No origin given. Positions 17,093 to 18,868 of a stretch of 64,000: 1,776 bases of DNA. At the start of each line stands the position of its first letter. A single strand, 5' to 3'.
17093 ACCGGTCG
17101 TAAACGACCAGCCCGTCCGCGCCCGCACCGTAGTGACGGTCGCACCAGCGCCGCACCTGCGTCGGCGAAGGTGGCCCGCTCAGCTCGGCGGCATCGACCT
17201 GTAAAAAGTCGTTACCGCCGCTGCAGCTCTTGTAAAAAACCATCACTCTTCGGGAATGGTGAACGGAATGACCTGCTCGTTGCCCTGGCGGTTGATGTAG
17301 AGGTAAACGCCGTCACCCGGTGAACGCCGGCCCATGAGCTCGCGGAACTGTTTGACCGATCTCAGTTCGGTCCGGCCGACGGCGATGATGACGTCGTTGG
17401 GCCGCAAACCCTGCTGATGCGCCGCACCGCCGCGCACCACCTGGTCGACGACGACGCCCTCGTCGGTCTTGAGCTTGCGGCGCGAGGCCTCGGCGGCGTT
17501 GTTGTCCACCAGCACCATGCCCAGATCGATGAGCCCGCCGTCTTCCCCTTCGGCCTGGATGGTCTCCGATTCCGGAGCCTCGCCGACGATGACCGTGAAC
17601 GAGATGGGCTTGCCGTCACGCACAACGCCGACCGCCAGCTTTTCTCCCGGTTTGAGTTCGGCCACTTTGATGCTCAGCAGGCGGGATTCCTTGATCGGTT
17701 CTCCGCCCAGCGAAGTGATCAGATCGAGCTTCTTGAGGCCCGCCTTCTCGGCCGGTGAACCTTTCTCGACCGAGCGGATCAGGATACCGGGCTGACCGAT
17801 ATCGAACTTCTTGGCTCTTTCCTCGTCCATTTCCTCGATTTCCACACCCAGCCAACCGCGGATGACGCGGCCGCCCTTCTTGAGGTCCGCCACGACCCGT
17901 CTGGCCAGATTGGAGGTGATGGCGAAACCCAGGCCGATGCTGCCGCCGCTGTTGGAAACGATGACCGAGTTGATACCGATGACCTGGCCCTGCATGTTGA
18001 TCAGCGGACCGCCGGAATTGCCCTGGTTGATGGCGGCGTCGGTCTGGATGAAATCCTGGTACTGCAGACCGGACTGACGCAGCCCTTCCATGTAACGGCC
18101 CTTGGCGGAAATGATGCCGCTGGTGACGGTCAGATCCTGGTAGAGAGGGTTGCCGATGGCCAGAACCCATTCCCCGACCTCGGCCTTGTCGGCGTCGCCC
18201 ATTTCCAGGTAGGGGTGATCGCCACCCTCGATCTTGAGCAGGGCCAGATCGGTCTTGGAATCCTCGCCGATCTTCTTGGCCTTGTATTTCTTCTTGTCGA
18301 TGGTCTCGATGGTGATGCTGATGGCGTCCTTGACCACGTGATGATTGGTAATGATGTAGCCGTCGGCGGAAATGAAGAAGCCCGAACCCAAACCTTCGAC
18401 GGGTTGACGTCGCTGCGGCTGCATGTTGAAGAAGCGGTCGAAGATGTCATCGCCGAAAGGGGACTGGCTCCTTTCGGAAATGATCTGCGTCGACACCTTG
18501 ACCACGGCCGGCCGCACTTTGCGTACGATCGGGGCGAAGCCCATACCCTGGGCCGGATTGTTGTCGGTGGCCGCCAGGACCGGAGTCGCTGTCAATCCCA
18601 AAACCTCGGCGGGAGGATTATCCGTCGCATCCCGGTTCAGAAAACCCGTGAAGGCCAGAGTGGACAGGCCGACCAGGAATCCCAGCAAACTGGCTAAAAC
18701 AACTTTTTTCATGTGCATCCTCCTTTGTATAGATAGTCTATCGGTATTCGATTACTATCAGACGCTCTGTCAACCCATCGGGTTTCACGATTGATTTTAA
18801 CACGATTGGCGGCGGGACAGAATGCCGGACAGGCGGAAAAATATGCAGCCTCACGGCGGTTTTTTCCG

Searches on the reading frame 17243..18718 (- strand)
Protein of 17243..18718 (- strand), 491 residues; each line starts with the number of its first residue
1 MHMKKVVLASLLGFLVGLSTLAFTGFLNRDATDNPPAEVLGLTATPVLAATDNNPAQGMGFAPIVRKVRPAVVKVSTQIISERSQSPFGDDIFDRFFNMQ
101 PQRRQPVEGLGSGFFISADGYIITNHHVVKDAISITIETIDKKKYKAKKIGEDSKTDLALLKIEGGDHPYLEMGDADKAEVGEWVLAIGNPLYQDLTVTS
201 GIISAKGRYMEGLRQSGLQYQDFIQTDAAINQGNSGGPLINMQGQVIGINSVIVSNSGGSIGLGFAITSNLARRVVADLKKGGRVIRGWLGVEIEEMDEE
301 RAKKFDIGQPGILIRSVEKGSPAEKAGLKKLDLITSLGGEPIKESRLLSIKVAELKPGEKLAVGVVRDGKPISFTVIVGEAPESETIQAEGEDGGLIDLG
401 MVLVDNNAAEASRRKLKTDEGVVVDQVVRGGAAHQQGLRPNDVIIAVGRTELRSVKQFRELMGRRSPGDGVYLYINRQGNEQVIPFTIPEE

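Call 8: search_protein_families(library=pfam, proteins=[window:17243-18718:-])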
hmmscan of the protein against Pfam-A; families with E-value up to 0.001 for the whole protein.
window:17243-18718:- (491 aa): 6 families
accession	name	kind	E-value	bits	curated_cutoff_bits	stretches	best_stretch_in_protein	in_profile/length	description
PF13365.12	Trypsin_2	-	1e-34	120.8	27.6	1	111-249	1-144/144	Trypsin-like peptidase domain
PF13180.12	PDZ_2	-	8.7e-27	93.7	27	2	290-377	3-79/80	PDZ domain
PF00595.29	PDZ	-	1e-20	74.3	23.2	2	397-470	10-75/81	PDZ domain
PF00089.32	Trypsin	-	9e-18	65.3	20.6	1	111-268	27-212/220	Trypsin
PF17820.7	PDZ_6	-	5.9e-17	61.6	27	2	423-462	1-40/54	PDZ domain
PF10459.15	Peptidase_S46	-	7.4e-08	32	22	0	108-134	46-72/698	Peptidase S46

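Call 20: find_related_loci(query=window:17243-18718:-, collection=metagenome_contigs, flank=5000)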
Query window:17243-18718:- (491 aa) in metagenome_contigs; peptide patterns used: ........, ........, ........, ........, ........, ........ (x = any residue, [..] = any of these).
307 stretches matched a pattern; 116 encode a relative of the query (tblastn E <= 1e-3); the best 80 are kept; 80 distinct loci.
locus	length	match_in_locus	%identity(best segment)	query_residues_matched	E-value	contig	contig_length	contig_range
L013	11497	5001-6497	42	1-489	5e-114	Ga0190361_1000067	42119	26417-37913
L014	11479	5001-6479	40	6-491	1e-97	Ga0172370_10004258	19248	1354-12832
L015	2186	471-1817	41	45-488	3e-92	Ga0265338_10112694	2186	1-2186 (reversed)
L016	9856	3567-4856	39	61-480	7e-87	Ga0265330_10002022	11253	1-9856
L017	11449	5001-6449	39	10-480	7e-85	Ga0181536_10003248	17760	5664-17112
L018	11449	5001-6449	39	11-480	4e-85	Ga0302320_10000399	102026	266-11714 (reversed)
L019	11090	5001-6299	41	60-491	9e-85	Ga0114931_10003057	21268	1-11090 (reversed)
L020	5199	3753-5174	38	9-478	9e-85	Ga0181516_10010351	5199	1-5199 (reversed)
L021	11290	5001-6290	40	61-481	3e-84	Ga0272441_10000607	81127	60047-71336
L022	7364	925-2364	37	5-479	3e-84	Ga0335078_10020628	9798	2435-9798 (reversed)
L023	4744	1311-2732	38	9-478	3e-84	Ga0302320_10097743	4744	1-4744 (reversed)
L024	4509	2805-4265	37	5-478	9e-84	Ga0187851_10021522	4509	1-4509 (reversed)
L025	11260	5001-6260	41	51-459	1e-82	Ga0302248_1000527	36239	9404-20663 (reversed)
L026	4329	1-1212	42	67-459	2e-82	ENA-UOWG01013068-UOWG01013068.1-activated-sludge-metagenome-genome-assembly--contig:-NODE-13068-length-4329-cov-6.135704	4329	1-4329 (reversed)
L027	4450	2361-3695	40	54-481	2e-82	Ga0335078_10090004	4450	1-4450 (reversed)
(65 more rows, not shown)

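Call 21: find_homologous_proteins(query=window:17243-18718:-, max_evalue=1e-60)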
Query window:17243-18718:- (491 aa): 5235 proteins with E <= 1e-60 among 8000 candidates; the best 120 are listed.
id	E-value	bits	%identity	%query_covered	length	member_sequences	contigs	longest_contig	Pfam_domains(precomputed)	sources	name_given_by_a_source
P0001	0.0e+0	1063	100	100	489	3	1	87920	PF13365.13,PF17820.8,PF00595.30,PF13180.13,PF10459.16,PF00089.33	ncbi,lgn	-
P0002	1.1e-261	887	83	100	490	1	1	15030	PF13365.13,PF17820.8,PF00595.30,PF13180.13,PF10459.16,PF00089.33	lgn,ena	-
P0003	4.5e-245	832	78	100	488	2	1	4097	PF13365.13,PF17820.8,PF00595.30,PF13180.13,PF10459.16,PF00089.33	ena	-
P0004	6.7e-244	828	79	100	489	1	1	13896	PF13365.13,PF17820.8,PF00595.30,PF13180.13,PF10459.16,PF00089.33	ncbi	-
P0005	4.4e-219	746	71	100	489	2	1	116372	PF13365.13,PF17820.8,PF00595.30,PF13180.13,PF10459.16,PF00089.33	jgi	jgi:serine protease Do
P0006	1.2e-215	735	70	99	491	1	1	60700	PF19805.6,PF13365.13,PF17820.8,PF00595.30,PF13180.13,PF10459.16,PF00089.33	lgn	-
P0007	3.6e-151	522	53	99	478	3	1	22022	PF14685.15,PF13365.13,PF17820.8,PF00595.30,PF13180.13,PF00089.33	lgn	-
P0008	1.0e-150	521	52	99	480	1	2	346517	PF13365.13,PF17820.8,PF00595.30,PF13180.13,PF00089.33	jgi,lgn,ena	-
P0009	1.3e-150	520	52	99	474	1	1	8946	PF04495.21,PF13365.13,PF17820.8,PF00595.30,PF13180.13,PF10459.16,PF00089.33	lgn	-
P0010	3.0e-150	519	54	99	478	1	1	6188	PF14685.15,PF13365.13,PF17820.8,PF00595.30,PF13180.13,PF10459.16,PF00089.33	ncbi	-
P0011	1.1e-149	517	53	99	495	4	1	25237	PF14685.15,PF13365.13,PF17820.8,PF00595.30,PF13180.13,PF00089.33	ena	-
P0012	1.2e-149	517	51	99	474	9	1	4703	PF04495.21,PF13365.13,PF12812.14,PF17820.8,PF00595.30,PF13180.13,PF10459.16,PF00089.33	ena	-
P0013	2.1e-149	516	52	99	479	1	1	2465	PF04495.21,PF13365.13,PF17820.8,PF00595.30,PF13180.13,PF00089.33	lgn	-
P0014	2.6e-149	516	52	99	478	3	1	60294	PF04495.21,PF14685.15,PF13365.13,PF17820.8,PF00595.30,PF13180.13,PF00089.33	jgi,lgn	jgi:serine protease Do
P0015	3.9e-149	516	52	99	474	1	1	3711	PF04495.21,PF13365.13,PF17820.8,PF00595.30,PF13180.13,PF10459.16,PF00089.33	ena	-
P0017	4.5e-148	512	52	99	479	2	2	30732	PF04495.21,PF13365.13,PF17820.8,PF00595.30,PF13180.13,PF00089.33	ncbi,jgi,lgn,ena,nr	ncbi:MAG TPA: Do family serine endopeptidase [Candidatus Aminicenantes bacterium]|nr:Do family serin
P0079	8.3e-142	491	51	99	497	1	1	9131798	PF04495.21,PF14685.15,PF13365.13,PF17820.8,PF00595.30,PF13180.13,PF10459.16,PF00089.33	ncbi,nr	ncbi:MAG: Do family serine endopeptidase [Candidatus Aminicenantes bacterium]|nr:MAG: Do family seri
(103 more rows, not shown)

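Call 22: find_encoding_contigs(protein=P0002, flank=10000, max_places=3)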
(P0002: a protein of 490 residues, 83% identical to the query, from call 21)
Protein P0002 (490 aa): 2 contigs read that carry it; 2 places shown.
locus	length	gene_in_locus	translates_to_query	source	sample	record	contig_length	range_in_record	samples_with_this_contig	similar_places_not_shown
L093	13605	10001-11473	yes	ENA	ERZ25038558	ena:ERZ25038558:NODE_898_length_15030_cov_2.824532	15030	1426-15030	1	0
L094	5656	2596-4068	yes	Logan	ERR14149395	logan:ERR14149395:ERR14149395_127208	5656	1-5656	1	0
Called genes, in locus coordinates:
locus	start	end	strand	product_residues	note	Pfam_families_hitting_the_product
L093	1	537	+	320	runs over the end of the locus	PF01380:SIS, PF00571:CBS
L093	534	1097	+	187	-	PF00702:Hydrolase (faint), PF13419:HAD_2 (faint), PF08282:Hydrolase_3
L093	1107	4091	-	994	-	PF07494:Reg_prop (faint), PF07495:Y_Y_Y, PF00990:GGDEF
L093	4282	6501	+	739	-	PF00989:PAS, PF08447:PAS_3 (weak), PF08448:PAS_4, PF13426:PAS_9, PF00512:HisKA, PF02518:HATPase_c, PF00072:Response_reg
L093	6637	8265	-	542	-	PF03063:Prismane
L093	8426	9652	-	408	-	PF02120:Flg_hook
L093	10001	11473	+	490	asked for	PF00089:Trypsin, PF13365:Trypsin_2, PF00595:PDZ, PF13180:PDZ_2, PF17820:PDZ_6 (weak), PF00595:PDZ, PF13180:PDZ_2, PF17820:PDZ_6, +1 more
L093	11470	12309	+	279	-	PF01678:DAP_epimerase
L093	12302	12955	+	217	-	-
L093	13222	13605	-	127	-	?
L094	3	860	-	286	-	?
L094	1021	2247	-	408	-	PF02120:Flg_hook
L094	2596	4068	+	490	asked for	PF00089:Trypsin, PF13365:Trypsin_2, PF00595:PDZ, PF13180:PDZ_2, PF17820:PDZ_6 (weak), PF00595:PDZ, PF13180:PDZ_2, PF17820:PDZ_6, +1 more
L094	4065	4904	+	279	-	PF01678:DAP_epimerase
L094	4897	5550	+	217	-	-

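Call 23: find_encoding_contigs(protein=P0004, flank=10000, max_places=3)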
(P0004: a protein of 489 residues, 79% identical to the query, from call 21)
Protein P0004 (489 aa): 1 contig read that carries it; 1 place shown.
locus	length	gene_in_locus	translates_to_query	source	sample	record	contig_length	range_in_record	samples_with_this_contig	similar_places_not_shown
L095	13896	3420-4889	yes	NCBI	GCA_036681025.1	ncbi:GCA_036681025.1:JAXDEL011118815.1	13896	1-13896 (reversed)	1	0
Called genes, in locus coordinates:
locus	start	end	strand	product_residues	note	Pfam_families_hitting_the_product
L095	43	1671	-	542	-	PF03063:Prismane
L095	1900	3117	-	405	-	PF02120:Flg_hook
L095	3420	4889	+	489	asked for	PF00089:Trypsin, PF10459:Peptidase_S46 (faint), PF13365:Trypsin_2, PF00595:PDZ, PF13180:PDZ_2, PF00595:PDZ, PF13180:PDZ_2, PF17820:PDZ_6 (weak)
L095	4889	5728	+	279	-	PF01678:DAP_epimerase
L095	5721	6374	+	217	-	-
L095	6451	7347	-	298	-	PF01509:TruB_N, PF16198:TruB_C_2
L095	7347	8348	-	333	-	PF01368:DHH, PF02272:DHHA1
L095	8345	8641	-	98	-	PF04456:DUF503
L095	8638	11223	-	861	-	PF03193:RsgA_GTPase (faint), PF00025:Arf (weak), PF00009:GTP_EFTU, PF00071:Ras (weak), PF01926:MMR_HSR1, PF22042:EF-G_D2, PF11987:IF-2, PF03144:GTP_EFTU_D2 (faint)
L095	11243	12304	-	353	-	PF08529:NusA_N, PF13184:KH_NusA_1st, PF26594:KH_NusA_2nd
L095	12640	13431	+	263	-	PF00132:Hexapep (weak)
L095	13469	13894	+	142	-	?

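Call 24: find_encoding_contigs(protein=P0005, flank=10000, max_places=3)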
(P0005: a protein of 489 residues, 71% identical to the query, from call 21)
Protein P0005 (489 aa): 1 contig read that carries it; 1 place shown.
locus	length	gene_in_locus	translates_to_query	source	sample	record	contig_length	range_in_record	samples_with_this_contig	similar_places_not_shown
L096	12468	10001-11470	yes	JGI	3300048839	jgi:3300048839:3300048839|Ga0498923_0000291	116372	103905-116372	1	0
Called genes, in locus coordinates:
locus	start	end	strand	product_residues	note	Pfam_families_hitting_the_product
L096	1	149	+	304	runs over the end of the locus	PF01180:DHO_dh, PF01207:Dus (faint), PF03060:NMO (weak)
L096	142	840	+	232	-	PF00215:OMPdecase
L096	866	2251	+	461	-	PF01336:tRNA_anti-codon, PF00152:tRNA-synt_2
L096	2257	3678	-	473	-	-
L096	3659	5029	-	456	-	PF05193:Peptidase_M16_C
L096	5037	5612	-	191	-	-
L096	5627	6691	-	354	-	PF00871:Acetate_kinase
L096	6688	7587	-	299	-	PF01048:PNP_UDP_1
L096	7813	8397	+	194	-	PF04893:Yip1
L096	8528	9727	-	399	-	PF02120:Flg_hook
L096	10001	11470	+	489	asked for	PF00089:Trypsin, PF13365:Trypsin_2, PF00595:PDZ, PF13180:PDZ_2, PF17820:PDZ_6 (weak), PF00595:PDZ, PF13180:PDZ_2, PF17820:PDZ_6, +1 more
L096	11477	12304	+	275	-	PF01678:DAP_epimerase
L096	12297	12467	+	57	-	?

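Call 25: find_encoding_contigs(protein=P0006, flank=10000, max_places=3)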
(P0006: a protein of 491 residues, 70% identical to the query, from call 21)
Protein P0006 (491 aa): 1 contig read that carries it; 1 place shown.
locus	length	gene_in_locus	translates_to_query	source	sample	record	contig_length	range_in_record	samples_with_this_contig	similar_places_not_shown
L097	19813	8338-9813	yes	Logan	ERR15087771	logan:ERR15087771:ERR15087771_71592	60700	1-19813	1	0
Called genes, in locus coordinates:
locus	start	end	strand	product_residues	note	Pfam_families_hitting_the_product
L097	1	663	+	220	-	?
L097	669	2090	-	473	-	PF05193:Peptidase_M16_C (weak)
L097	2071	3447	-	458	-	PF05193:Peptidase_M16_C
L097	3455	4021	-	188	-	-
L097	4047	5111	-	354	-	PF00871:Acetate_kinase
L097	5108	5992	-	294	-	PF01048:PNP_UDP_1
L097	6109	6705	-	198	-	PF04893:Yip1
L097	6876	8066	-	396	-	PF02120:Flg_hook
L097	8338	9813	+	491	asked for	PF00089:Trypsin, PF13365:Trypsin_2, PF00595:PDZ, PF13180:PDZ_2, PF17820:PDZ_6 (weak), PF00595:PDZ, PF13180:PDZ_2, PF17820:PDZ_6, +2 more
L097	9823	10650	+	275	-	PF01678:DAP_epimerase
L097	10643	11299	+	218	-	-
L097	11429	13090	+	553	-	PF05157:MshEN, PF00437:T2SSE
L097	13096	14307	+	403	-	PF28597:T2SSF_N (weak), PF00482:T2SSF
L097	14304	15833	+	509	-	-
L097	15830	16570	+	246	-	-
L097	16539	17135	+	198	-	-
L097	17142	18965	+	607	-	PF07655:Secretin_N_2 (weak), PF00263:Secretin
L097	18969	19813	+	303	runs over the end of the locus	PF13191:AAA_16, PF13401:AAA_22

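Call 47: find_encoding_contigs(protein=P0017, flank=4000, max_places=6)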
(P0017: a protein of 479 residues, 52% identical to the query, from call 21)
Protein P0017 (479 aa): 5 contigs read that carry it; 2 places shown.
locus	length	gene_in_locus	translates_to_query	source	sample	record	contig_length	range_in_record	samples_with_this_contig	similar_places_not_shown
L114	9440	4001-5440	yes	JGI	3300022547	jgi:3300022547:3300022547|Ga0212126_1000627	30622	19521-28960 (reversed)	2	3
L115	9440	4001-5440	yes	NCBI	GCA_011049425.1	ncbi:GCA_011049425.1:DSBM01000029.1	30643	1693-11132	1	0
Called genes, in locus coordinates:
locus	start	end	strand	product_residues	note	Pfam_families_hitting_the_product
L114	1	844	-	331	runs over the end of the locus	PF00459:Inositol_P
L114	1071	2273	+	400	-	PF00871:Acetate_kinase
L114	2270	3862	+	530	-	PF14134:DUF4301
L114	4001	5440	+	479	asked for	PF00089:Trypsin, PF13365:Trypsin_2, PF00595:PDZ, PF13180:PDZ_2, PF17820:PDZ_6, PF00595:PDZ, PF13180:PDZ_2, PF17820:PDZ_6, +1 more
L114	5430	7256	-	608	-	PF02734:Dak2, PF21645:FakA-like_M, PF02645:DegV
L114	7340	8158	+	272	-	PF00106:adh_short, PF08659:KR, PF13561:adh_short_C2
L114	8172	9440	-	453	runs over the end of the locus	PF16217:M64_N, PF09471:Peptidase_M64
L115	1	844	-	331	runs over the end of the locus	PF00459:Inositol_P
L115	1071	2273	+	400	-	PF00871:Acetate_kinase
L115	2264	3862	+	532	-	PF14134:DUF4301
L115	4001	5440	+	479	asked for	PF00089:Trypsin, PF13365:Trypsin_2, PF00595:PDZ, PF13180:PDZ_2, PF17820:PDZ_6, PF00595:PDZ, PF13180:PDZ_2, PF17820:PDZ_6, +1 more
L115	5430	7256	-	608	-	PF02734:Dak2, PF21645:FakA-like_M, PF02645:DegV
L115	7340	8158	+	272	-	PF00106:adh_short, PF08659:KR, PF13561:adh_short_C2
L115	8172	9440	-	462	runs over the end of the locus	PF16217:M64_N, PF09471:Peptidase_M64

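Call 60: find_encoding_contigs(protein=P0079, flank=10000, max_places=3)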
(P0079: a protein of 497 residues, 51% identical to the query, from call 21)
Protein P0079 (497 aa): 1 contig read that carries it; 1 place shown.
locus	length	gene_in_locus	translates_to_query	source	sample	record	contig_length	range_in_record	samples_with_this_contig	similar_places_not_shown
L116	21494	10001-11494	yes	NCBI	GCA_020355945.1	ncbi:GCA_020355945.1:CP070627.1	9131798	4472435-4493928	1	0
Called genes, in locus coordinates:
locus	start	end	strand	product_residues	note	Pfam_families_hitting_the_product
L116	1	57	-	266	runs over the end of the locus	PF01026:TatD_DNase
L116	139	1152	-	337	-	-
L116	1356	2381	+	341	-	PF15869:TolB_like (faint), PF17170:DUF5128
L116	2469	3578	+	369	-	PF00155:Aminotran_1_2, PF00266:Aminotran_5, PF04864:Alliinase_C (weak)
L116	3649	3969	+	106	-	PF02311:AraC_binding (weak), PF07883:Cupin_2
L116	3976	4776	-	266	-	PF01875:Memo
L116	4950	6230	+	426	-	PF01555:N6_N4_Mtase, PF00565:SNase (weak)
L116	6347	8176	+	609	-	PF02734:Dak2, PF21645:FakA-like_M, PF02645:DegV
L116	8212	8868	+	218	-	PF02660:G3P_acyltransf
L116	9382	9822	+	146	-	PF00011:HSP20, PF17886:ArsA_HSP20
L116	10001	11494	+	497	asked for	PF00089:Trypsin, PF13365:Trypsin_2, PF00595:PDZ, PF13180:PDZ_2, PF17820:PDZ_6, PF00595:PDZ, PF13180:PDZ_2, PF17820:PDZ_6, +3 more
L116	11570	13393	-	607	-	PF11412:DsbD_N (weak), PF02683:DsbD_TM, PF13386:DsbD_2, PF00085:Thioredoxin, PF13098:Thioredoxin_2, PF13899:Thioredoxin_7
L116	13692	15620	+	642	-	PF28559:TPR_SusR (faint), PF25058:ARM_TT21 (faint), PF00515:TPR_1 (faint), PF07719:TPR_2 (faint), PF13174:TPR_6 (faint), PF13181:TPR_8 (faint), PF13424:TPR_12 (faint), PF13428:TPR_14 (faint), +2 more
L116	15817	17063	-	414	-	PF08245:Mur_ligase_M, PF02875:Mur_ligase_C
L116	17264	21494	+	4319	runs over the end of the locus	PF00550:PP-binding, PF00668:Condensation, PF00501:AMP-binding, PF00550:PP-binding, PF13193:AMP-binding_C, PF00668:Condensation, PF00501:AMP-binding, PF00550:PP-binding, +6 more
